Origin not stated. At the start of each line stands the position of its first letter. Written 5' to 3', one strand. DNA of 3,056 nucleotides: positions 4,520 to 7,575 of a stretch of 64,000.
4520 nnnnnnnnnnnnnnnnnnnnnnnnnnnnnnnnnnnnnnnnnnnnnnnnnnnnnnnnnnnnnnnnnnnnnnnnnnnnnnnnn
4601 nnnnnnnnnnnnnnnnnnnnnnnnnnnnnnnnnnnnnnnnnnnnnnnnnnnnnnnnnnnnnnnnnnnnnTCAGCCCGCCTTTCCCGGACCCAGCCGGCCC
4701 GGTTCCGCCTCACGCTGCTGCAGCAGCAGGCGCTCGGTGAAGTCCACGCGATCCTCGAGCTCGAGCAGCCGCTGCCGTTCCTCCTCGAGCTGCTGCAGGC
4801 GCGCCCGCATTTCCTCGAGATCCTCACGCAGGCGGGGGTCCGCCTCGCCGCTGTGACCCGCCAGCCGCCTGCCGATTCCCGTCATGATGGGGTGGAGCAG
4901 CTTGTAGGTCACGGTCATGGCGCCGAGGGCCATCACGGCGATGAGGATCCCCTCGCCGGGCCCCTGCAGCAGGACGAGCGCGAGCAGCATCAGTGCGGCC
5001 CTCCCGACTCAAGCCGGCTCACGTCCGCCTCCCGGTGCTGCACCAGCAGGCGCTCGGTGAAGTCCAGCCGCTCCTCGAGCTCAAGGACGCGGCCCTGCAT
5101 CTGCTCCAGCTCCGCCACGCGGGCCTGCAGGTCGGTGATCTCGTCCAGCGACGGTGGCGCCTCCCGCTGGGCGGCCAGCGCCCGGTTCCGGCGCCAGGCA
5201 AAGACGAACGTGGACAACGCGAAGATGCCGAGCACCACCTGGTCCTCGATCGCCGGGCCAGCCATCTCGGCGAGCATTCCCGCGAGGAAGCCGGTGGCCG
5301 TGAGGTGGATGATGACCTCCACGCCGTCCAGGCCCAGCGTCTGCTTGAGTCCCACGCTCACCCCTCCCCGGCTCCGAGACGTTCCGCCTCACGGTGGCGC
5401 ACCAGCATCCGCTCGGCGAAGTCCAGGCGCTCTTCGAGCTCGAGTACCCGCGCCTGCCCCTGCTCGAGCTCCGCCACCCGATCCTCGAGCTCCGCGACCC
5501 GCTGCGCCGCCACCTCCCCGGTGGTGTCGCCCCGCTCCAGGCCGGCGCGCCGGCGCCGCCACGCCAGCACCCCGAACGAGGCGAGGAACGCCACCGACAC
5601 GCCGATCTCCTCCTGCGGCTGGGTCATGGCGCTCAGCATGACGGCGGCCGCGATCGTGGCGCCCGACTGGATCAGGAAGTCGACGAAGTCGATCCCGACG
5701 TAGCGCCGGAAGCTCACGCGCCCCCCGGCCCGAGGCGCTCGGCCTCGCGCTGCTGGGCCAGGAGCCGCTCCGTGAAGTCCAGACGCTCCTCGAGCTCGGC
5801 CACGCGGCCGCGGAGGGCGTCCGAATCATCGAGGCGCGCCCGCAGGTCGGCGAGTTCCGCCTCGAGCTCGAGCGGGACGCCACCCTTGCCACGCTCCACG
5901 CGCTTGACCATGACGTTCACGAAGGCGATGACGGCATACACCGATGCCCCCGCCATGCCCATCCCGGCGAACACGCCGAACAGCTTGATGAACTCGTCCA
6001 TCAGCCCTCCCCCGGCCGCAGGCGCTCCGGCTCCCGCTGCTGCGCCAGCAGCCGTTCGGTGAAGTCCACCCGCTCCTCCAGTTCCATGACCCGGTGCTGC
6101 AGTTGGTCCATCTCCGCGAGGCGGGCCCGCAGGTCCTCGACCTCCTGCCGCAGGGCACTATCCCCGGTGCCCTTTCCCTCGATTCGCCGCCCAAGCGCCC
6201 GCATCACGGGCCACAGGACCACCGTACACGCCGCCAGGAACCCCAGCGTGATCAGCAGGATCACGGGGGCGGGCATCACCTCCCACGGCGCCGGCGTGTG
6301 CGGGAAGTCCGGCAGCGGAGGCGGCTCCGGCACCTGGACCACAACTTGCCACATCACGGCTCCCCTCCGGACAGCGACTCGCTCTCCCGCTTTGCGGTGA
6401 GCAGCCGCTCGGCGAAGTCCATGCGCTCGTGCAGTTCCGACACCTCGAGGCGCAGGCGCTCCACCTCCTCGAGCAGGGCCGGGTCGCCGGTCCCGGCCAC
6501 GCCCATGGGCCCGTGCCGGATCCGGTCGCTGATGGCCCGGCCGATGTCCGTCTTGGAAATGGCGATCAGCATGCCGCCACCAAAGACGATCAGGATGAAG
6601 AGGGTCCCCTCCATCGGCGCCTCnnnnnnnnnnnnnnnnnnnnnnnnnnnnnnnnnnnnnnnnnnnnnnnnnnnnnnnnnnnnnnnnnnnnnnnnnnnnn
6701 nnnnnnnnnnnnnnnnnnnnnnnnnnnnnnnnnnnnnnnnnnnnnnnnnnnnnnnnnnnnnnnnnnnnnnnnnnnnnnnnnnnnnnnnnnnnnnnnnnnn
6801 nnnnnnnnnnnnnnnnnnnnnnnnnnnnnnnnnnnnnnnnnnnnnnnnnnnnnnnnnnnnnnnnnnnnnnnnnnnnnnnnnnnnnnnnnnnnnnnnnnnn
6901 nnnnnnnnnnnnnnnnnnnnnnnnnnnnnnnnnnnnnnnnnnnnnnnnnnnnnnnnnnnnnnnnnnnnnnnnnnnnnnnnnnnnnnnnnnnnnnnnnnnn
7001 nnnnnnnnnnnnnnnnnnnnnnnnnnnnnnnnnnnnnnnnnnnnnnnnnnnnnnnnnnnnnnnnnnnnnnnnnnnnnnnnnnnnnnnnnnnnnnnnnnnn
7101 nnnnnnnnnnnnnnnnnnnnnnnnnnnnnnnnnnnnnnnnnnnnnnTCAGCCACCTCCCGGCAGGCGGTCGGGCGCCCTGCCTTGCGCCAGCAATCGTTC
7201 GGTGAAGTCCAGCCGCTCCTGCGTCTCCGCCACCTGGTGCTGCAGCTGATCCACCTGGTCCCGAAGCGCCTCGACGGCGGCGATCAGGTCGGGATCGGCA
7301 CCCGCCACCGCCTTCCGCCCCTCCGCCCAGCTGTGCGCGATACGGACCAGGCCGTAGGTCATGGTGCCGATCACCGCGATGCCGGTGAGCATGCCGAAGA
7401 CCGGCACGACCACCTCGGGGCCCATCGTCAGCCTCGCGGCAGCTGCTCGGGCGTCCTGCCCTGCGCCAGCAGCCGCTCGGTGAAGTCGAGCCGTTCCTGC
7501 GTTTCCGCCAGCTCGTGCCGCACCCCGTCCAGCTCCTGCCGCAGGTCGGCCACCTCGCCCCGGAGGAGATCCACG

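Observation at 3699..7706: Thirteen consecutive same-strand paralogs of a small membrane + coiled-coil protein with a near-invariant [ED]R[LVM][DE]F[TA]ER[LM][LM] motif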

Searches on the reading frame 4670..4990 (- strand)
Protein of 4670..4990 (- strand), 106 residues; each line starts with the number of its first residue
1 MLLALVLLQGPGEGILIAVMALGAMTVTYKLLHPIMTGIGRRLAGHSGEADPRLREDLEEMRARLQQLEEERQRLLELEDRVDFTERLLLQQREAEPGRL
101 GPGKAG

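Call 4: search_protein_families(library=pfam, max_evalue=10, proteins=[window:4670-4990:-])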
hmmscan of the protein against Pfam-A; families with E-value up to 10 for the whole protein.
window:4670-4990:- (106 aa): 1 family
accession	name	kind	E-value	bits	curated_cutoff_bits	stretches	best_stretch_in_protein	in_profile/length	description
PF18210.6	Knl1_RWD_C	-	5.9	7.5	27.8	1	54-78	2-26/151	Knl1 RWD C-terminal domain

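Call 5: search_protein_families(library=ncbifam, max_evalue=10, proteins=[window:4670-4990:-])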
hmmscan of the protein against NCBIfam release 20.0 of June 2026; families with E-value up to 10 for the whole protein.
window:4670-4990:- (106 aa): 4 families
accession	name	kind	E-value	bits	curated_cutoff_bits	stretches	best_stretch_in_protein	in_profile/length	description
TIGR03794.1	NHLM_micro_HlyD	equivalog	0.057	12.3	156.2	1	51-94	91-135/421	NHLP bacteriocin system secretion protein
NF040576.1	T2SS_GspM_XpsM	equivalog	0.096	12.3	60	1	26-94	14-77/180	type II secretion system protein GspM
NF003442.0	PRK04976.1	equivalog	0.14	12.1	132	1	51-95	50-92/211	molecular chaperone TorD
NF010743.0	PRK14145.1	equivalog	0.6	10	186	1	54-83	47-76/200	nucleotide exchange factor GrpE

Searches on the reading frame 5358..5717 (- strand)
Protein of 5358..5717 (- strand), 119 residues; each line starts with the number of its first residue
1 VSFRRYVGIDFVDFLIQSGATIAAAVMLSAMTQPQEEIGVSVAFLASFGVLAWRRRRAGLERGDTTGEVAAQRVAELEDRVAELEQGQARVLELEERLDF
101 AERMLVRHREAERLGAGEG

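Call 4: search_protein_families(library=pfam, max_evalue=10, proteins=[window:5358-5717:-])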
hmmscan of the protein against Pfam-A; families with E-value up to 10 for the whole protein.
window:5358-5717:- (119 aa): 3 families
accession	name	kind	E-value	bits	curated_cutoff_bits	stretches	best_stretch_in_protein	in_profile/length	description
PF09720.15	Unstab_antitox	-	0.037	14.5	23.3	1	64-96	21-53/54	Putative addiction module component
PF20537.3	DUF6752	-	0.25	11.6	27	1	71-94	2-25/55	Domain of unknown function (DUF6752)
PF14077.11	WD40_alt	-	1.2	9.5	25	1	68-84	14-30/48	Alternative WD40 repeat motif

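Call 5: search_protein_families(library=ncbifam, max_evalue=10, proteins=[window:5358-5717:-])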
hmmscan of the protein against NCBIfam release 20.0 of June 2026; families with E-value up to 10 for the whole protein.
window:5358-5717:- (119 aa): 2 families
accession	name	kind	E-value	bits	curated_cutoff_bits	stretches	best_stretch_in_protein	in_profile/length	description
TIGR02971.1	heterocyst_DevB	subfamily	0.0078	15.6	129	1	52-116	66-131/327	ABC exporter membrane fusion protein, DevB family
NF009648.0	PRK13182.1-4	equivalog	0.014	15.4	170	1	56-107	70-120/184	chromosome-anchoring protein RacA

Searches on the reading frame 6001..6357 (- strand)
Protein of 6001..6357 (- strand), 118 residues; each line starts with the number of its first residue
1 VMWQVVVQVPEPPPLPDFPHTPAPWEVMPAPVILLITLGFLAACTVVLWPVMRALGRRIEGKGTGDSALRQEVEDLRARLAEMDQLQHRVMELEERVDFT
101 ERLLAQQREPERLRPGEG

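Call 4: search_protein_families(library=pfam, max_evalue=10, proteins=[window:6001-6357:-])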
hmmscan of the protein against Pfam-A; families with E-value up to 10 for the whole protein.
window:6001-6357:- (118 aa): 6 families
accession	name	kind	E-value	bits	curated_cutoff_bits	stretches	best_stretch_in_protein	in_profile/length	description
PF05852.16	DUF848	-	0.066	13.8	25.3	1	52-110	62-118/145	Gammaherpesvirus protein of unknown function (DUF848)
PF04508.17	Pox_A_type_inc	-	0.11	12.9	21.4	1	82-94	2-14/23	Viral A-type inclusion protein repeat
PF07716.20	bZIP_2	-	0.21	12.1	22.3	1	79-99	23-43/54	Basic region leucine zipper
PF14077.11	WD40_alt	-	0.37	11.1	25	1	82-97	12-27/48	Alternative WD40 repeat motif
PF04102.17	SlyX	-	0.91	10.7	30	1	86-106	1-21/67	SlyX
PF20537.3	DUF6752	-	1.2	9.4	27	1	69-94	1-26/55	Domain of unknown function (DUF6752)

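Call 5: search_protein_families(library=ncbifam, max_evalue=10, proteins=[window:6001-6357:-])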
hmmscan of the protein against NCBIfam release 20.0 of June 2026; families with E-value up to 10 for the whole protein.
window:6001-6357:- (118 aa): 3 families
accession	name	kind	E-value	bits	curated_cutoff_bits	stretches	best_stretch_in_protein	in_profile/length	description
TIGR03142.1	cytochro_ccmI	equivalog_domain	0.017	15.4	29.3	1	34-109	4-79/118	c-type cytochrome biogenesis protein CcmI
TIGR02976.1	phageshock_pspB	equivalog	0.018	15.3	51.7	1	45-98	17-66/75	envelope stress response membrane protein PspB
NF040576.1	T2SS_GspM_XpsM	equivalog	0.14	11.8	60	1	36-109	8-77/180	type II secretion system protein GspM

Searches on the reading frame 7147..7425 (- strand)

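Call 4: search_protein_families(library=pfam, max_evalue=10, proteins=[window:7147-7425:-])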
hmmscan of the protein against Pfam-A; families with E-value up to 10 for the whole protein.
window:7147-7425:- (92 aa): 8 families
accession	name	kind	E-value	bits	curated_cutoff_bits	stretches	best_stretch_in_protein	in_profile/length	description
PF19111.5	DUF5798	-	0.0011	19.5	27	1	46-84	19-57/89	Family of unknown function (DUF5798)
PF05531.17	NPV_P10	-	0.019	15.9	29.8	1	49-76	11-38/75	Nucleopolyhedrovirus P10 protein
PF20567.3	DUF6776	-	0.021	15.3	27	1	49-84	17-52/149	Family of unknown function (DUF6776)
PF19491.4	DUF6026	-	0.061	13.7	26.6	1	53-72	24-43/51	Family of unknown function (DUF6026)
PF10414.14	CysG_dimeriser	-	0.063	13.5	23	1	47-88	5-42/58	Sirohaem synthase dimerisation region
PF14197.11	Cep57_CLD_2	-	0.071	13.7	27.1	1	49-72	3-26/67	Centrosome localisation domain of PPC89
PF12443.13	AKNA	-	0.16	13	28.1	1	51-72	55-76/99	AT-hook-containing transcription factor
PF07889.17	DUF1664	-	0.34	11.4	34.6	1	14-72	8-64/124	Protein of unknown function (DUF1664)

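Call 5: search_protein_families(library=ncbifam, max_evalue=10, proteins=[window:7147-7425:-])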
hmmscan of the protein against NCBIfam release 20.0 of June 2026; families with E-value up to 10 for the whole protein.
window:7147-7425:- (92 aa): 2 families
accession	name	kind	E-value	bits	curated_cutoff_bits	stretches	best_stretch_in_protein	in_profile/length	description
NF007315.1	PRK09801.1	equivalog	0.031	13.3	398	1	12-77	83-148/301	L-tartrate utilization transcriptional activator TtdR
NF049847.1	FtsL_COG5462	equivalog_domain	0.064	12.9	50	1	50-87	24-61/85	cell division protein FtsL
